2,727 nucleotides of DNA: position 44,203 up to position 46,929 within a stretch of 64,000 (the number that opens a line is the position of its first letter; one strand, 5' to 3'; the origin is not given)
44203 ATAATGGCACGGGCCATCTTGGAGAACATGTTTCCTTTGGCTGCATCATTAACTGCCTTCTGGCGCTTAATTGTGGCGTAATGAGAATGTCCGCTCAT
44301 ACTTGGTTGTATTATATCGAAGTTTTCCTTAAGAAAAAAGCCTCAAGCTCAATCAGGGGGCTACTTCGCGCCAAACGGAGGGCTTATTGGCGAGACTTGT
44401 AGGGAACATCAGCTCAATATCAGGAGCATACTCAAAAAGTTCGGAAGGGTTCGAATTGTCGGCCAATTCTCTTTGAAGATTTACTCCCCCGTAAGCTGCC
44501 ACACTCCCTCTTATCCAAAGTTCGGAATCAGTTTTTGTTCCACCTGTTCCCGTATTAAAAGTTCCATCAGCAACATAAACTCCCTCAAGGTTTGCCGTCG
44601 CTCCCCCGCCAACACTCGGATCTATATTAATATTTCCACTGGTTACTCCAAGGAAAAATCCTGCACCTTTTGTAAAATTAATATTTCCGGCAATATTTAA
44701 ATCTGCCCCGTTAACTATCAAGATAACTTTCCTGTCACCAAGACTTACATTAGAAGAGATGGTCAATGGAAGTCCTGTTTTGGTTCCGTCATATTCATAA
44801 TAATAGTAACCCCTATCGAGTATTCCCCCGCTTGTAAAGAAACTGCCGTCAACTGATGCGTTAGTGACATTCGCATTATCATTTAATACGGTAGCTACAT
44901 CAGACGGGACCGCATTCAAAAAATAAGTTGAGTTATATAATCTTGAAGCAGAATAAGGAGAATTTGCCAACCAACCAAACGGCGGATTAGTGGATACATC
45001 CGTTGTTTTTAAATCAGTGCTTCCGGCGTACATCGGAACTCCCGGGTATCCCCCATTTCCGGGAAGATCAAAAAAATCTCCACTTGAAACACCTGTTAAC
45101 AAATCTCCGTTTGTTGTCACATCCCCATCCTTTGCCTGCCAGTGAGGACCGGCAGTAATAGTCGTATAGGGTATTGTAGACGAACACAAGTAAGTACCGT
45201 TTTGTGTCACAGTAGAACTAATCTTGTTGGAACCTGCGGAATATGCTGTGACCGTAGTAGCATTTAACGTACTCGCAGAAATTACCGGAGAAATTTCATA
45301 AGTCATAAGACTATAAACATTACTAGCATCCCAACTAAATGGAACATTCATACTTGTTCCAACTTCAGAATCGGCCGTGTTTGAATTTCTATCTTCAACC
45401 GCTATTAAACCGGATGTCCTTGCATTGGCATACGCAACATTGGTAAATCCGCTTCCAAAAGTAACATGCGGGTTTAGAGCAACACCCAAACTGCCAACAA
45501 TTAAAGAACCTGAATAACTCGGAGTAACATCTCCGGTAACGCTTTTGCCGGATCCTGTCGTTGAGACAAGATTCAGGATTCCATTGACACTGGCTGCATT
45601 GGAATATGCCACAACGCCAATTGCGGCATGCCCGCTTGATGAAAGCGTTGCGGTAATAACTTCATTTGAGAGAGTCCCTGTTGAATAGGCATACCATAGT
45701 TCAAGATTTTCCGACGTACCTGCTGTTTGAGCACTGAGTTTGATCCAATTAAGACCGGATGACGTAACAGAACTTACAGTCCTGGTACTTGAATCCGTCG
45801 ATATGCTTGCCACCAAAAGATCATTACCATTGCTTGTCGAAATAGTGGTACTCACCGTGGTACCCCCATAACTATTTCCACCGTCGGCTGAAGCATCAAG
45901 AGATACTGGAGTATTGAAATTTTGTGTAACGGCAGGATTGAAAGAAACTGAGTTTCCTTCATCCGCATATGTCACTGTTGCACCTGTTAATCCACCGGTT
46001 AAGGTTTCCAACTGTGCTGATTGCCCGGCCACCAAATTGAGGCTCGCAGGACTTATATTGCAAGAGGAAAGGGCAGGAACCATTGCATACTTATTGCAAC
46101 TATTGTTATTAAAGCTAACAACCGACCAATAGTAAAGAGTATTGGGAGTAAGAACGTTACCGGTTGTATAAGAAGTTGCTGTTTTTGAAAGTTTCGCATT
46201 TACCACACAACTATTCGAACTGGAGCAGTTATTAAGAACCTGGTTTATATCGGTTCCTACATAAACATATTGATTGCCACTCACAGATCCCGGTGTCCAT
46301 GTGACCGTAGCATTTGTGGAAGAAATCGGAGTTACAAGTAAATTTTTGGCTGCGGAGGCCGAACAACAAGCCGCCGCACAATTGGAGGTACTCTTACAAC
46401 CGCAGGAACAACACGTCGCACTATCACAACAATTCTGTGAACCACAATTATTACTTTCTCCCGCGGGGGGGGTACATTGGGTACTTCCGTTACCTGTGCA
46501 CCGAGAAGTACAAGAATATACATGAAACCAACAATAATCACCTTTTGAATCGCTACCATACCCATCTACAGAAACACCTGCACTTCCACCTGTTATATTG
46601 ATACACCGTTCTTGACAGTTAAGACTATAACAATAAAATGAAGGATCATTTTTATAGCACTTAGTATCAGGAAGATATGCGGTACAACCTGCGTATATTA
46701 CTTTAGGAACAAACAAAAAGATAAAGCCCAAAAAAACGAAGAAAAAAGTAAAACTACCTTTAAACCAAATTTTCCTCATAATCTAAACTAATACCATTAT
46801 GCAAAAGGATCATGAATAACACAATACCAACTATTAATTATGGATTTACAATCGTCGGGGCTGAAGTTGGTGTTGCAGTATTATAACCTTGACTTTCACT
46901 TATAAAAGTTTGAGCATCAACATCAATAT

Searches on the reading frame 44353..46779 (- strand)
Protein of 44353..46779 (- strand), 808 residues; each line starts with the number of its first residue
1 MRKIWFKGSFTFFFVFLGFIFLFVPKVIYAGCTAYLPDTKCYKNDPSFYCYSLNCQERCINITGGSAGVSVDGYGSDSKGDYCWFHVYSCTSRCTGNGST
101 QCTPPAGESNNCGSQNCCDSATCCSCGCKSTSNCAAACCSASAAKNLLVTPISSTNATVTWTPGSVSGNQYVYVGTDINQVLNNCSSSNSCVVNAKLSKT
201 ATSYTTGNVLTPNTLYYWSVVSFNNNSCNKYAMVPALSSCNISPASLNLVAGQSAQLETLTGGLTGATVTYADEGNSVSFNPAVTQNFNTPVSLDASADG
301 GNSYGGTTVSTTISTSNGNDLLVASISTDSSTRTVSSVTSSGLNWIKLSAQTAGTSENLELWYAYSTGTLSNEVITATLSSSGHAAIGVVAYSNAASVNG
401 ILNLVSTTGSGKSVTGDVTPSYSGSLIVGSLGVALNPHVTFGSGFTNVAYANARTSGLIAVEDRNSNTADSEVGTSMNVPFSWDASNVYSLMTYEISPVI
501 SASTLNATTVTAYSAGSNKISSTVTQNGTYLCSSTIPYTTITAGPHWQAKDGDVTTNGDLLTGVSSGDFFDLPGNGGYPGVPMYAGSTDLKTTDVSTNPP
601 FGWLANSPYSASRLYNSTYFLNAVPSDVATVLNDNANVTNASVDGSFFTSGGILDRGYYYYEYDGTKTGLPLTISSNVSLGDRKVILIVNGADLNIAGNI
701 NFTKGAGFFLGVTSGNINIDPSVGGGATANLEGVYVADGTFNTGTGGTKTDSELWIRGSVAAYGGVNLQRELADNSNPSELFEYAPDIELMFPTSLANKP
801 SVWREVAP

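Call 4: search_protein_families(library=pfam, proteins=[window:44353-46779:-], max_evalue=0.1)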
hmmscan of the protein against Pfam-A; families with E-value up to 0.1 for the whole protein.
window:44353-46779:- (808 aa): 2 families
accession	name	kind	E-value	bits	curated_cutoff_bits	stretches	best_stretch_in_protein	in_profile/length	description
PF16656.11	Pur_ac_phosph_N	-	0.011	16.7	30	1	149-224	8-82/93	Purple acid Phosphatase, N-terminal domain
PF00041.27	fn3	-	0.013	16.2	25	1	143-226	2-72/84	Fibronectin type III domain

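Call 5: find_encoding_contigs(protein=window:44353-46779:-, flank=3000, max_places=10)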
Protein window:44353-46779:- (808 aa): no gene with exactly this product is on record in the collection.

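Call 6: find_homologous_proteins(query=window:44353-46779:-)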
Query window:44353-46779:- (808 aa): 3 proteins with E <= 0.001 among 8000 candidates.
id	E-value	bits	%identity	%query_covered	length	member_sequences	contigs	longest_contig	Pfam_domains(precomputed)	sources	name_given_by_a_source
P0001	0.0e+0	1377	100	80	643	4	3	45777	-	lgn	-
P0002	5.1e-6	43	31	30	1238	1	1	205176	PF13715.13,PF22902.3,PF14686.13,PF23194.2,PF17802.8,PF00722.29,PF23193.2,PF13620.13,PF09430.17,PF22904.4,PF17210.10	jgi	jgi:hypothetical protein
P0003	1.5e-5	42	38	16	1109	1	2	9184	PF07250.18,PF13964.13,PF17957.8,PF09118.18,PF01344.32,PF25210.2,PF13620.13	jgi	jgi:hypothetical protein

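Call 8: find_encoding_contigs(protein=P0001, flank=6000, max_places=10)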
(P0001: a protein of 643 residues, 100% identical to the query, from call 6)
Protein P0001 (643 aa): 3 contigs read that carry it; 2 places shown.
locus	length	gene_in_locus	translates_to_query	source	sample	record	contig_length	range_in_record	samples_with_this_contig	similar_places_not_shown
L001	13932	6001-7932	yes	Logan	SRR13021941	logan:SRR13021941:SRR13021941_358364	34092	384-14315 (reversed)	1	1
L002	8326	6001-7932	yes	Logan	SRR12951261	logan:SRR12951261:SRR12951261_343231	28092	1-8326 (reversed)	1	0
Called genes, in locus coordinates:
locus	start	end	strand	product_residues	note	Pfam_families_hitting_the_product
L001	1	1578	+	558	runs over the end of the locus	PF00999:Na_H_Exchanger, PF02254:TrkA_N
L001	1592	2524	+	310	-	-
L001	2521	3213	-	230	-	PF00515:TPR_1 (faint), PF07719:TPR_2 (faint), PF14559:TPR_19 (weak)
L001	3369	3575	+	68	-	-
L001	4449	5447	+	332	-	-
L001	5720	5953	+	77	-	-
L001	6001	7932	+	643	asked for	-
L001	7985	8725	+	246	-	PF20772:TACO1_YebC_N, PF01709:Transcrip_reg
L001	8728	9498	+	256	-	PF18900:DUF5656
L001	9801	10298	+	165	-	PF00961:LAGLIDADG_1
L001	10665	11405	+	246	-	-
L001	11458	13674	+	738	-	PF02899:Phage_int_SAM_1, PF13495:Phage_int_SAM_4 (weak), PF00589:Phage_integrase, PF14890:Intein_splicing, PF14528:LAGLIDADG_3, PF00589:Phage_integrase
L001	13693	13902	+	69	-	-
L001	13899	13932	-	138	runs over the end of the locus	?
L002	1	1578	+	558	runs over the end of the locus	PF00999:Na_H_Exchanger, PF02254:TrkA_N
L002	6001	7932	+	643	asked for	-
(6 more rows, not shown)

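Call 28: find_related_loci(query=window:44353-46779:-, collection=genome_contigs, flank=5000)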
Query window:44353-46779:- (808 aa) in genome_contigs; peptide patterns used: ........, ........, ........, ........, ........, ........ (x = any residue, [..] = any of these).
56 stretches matched a pattern, but none encodes a relative of the query by tblastn (E <= 1e-3).

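Call 29: search_protein_representatives(protein=window:44353-46779:-)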
Query: 808 residues. Proteins with E-value up to 0.001 (for the whole library): 1248; up to 1e-10: 786; up to 1e-30: 365. The best 150 are listed.
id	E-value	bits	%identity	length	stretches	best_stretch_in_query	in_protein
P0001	0.0e+00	1376.7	100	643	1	167-808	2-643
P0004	3.2e-99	349.9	58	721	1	494-808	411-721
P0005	5.9e-96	339.1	46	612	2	503-808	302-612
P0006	1.3e-94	334.7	55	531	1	495-808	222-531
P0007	1.4e-89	318.0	50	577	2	495-808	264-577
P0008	1.7e-82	294.6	42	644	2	495-808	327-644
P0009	3.6e-82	293.5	45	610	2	482-808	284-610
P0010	4.0e-82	293.4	41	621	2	494-808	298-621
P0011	6.4e-81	289.4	60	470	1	545-808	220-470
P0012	2.8e-80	287.3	46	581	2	501-808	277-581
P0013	2.9e-80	287.2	42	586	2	511-808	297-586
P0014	7.1e-80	285.9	39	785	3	494-808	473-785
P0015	1.1e-79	285.3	55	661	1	543-808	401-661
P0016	1.4e-79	284.9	43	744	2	494-808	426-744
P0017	4.9e-79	283.1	43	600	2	494-808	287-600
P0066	8.3e-64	232.8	50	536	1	493-808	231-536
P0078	5.4e-62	226.8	53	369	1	525-808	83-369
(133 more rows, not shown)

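Call 36: find_encoding_contigs(protein=P0078, flank=10000, max_places=1)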
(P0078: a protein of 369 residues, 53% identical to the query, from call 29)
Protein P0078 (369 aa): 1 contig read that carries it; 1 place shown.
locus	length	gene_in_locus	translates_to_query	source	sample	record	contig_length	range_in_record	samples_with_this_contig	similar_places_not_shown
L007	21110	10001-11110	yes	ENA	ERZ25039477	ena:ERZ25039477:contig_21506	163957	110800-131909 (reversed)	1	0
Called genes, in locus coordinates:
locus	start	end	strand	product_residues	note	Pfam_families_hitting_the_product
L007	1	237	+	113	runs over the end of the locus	PF00270:DEAD, PF04851:ResIII (weak)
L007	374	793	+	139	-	PF00271:Helicase_C, PF22590:Cas3-like_C_2 (weak)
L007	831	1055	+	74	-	PF19833:RecG_dom3_C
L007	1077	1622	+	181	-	PF00300:His_Phos_1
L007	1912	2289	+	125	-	PF01029:NusB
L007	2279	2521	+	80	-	-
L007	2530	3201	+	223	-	PF22935:RM44_endonuclase (weak), PF14622:Ribonucleas_3_3, PF00636:Ribonuclease_3, PF14709:DND1_DSRM, PF00035:dsrm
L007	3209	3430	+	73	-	PF00886:Ribosomal_S16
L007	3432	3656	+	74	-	PF07650:KH_2, PF13083:KH_KhpA-B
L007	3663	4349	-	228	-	-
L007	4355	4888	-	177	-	-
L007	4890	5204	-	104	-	PF11104:PilM_2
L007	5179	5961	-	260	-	PF11104:PilM_2, PF14450:FtsA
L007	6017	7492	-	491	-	PF01522:Polysacc_deac_1, PF01510:Amidase_2 (weak)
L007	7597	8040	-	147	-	-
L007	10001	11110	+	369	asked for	-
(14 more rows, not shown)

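Call 37: find_encoding_contigs(protein=P0066, flank=10000, max_places=1)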
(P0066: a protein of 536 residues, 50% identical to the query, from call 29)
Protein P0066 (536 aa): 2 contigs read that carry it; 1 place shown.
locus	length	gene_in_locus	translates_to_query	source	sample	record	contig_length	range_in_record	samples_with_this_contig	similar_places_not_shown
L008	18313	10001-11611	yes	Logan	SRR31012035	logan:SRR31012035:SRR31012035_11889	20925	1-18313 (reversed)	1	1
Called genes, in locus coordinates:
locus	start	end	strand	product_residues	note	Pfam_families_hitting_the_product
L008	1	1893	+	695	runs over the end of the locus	PF19830:DUF6311 (faint)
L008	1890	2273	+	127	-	-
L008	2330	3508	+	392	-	PF00155:Aminotran_1_2, PF01041:DegT_DnrJ_EryC1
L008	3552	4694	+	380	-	PF20706:GT4-conflict, PF00534:Glycos_transf_1, PF13692:Glyco_trans_1_4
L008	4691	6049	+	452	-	PF13231:PMT_2 (weak)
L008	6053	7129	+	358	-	-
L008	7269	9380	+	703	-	-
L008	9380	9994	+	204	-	-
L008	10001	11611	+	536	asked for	-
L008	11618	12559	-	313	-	-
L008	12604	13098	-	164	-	PF07963:N_methyl (weak)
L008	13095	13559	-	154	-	-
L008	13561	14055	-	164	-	PF07963:N_methyl (faint)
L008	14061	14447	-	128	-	PF08334:T2SSG (weak)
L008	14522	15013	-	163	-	PF07963:N_methyl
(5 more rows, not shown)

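Call 43: search_protein_families(library=ncbifam, proteins=[window:44353-46779:-], max_evalue=0.01)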
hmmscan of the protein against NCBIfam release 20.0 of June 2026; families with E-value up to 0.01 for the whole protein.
window:44353-46779:- (808 aa): 0 families

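Call 48: list_cluster_members(proteins=[P0001])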
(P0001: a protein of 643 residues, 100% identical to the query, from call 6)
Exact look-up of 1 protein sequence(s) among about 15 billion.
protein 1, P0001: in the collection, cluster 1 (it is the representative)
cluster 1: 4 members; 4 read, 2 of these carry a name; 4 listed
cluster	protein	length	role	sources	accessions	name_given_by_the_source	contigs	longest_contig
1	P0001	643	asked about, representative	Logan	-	-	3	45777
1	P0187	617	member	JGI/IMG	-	hypothetical protein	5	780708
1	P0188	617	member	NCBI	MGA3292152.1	MAG: hypothetical protein ABSC49_03360 [Candidatus Microgenomates bacterium]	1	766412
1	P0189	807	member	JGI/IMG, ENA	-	-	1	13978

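Call 50: find_encoding_contigs(protein=P0189, flank=6000, max_places=5)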
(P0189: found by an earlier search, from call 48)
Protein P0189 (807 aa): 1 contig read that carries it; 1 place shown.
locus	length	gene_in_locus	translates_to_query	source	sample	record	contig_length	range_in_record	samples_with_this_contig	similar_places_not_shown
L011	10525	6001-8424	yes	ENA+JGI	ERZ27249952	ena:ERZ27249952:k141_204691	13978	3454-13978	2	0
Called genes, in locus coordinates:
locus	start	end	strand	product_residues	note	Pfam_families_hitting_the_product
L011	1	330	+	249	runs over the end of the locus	PF00849:PseudoU_synth_2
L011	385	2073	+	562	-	PF00999:Na_H_Exchanger, PF02254:TrkA_N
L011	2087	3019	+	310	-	-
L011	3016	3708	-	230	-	PF00515:TPR_1 (faint), PF07719:TPR_2 (faint), PF14559:TPR_19 (weak)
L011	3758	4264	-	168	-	-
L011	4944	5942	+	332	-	-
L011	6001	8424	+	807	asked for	-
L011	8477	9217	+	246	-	PF20772:TACO1_YebC_N, PF01709:Transcrip_reg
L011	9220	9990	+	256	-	PF18900:DUF5656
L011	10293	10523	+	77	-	?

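Call 51: find_encoding_contigs(protein=P0187, flank=3000, max_places=6)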
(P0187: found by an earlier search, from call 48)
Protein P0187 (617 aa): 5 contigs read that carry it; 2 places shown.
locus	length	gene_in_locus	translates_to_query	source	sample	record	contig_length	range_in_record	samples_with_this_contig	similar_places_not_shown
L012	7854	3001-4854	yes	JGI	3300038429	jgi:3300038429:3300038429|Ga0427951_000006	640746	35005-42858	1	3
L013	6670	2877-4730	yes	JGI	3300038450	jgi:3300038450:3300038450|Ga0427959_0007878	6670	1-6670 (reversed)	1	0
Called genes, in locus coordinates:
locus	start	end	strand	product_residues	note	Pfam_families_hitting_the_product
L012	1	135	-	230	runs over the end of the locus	PF00515:TPR_1 (faint), PF07719:TPR_2 (faint), PF14559:TPR_19 (weak)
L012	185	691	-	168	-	-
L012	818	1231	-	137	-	-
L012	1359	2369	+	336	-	-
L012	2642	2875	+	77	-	-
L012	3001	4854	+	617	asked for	-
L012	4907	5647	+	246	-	PF20772:TACO1_YebC_N, PF01709:Transcrip_reg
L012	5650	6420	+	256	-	PF18900:DUF5656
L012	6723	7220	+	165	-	PF00961:LAGLIDADG_1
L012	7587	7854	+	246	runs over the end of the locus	-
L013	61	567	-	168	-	-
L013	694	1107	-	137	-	-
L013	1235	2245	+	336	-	-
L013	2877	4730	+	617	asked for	-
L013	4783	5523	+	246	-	PF20772:TACO1_YebC_N, PF01709:Transcrip_reg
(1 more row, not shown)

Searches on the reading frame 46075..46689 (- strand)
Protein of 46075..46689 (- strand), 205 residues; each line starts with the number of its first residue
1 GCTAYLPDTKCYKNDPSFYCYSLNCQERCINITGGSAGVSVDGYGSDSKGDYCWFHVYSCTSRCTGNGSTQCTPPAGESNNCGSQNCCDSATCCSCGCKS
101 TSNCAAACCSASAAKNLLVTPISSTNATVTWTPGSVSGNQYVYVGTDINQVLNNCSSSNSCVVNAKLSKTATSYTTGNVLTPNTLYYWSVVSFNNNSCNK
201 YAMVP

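Call 69: predict_structure(protein=window:46075-46689:-)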
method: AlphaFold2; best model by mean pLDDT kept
length: 205 residues; sequences in the alignment: 1
mean_pLDDT: 37.5   pTM: 0.23
mean pLDDT of the five models: 37.5, 36.8, 35.2, 33.9, 30.9
residues with pLDDT >= 90: 0; 70-90: 0; 50-70: 6; < 50: 199
segments of 3 or more residues with pLDDT < 50: 1-20, 24-52, 57-205
pLDDT, mean of each block of 10 residues (from residue 1): 34 39 43 40 46 47 34 32 33 36 33 32 38 32 38 42 44 34 42 38 27
secondary structure, 60 per line:
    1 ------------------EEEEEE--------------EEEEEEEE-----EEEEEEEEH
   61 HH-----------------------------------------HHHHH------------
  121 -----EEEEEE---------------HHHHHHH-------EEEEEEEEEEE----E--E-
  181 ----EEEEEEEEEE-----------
elements in order: E19-24 E39-46 E52-59 H104-108 E126-131 H147-153 E161-171 E185-194

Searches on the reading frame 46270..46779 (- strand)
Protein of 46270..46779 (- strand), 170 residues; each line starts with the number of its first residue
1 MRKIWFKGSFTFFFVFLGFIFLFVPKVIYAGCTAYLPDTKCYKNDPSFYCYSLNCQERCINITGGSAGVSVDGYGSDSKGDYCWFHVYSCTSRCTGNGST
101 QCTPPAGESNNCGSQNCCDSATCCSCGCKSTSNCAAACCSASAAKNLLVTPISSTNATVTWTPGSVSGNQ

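Call 15: find_homologous_proteins(query=window:46270-46779:-, max_evalue=10)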
Query seq(170 aa): 14 candidates shared short words with the query, none scored E <= 10.
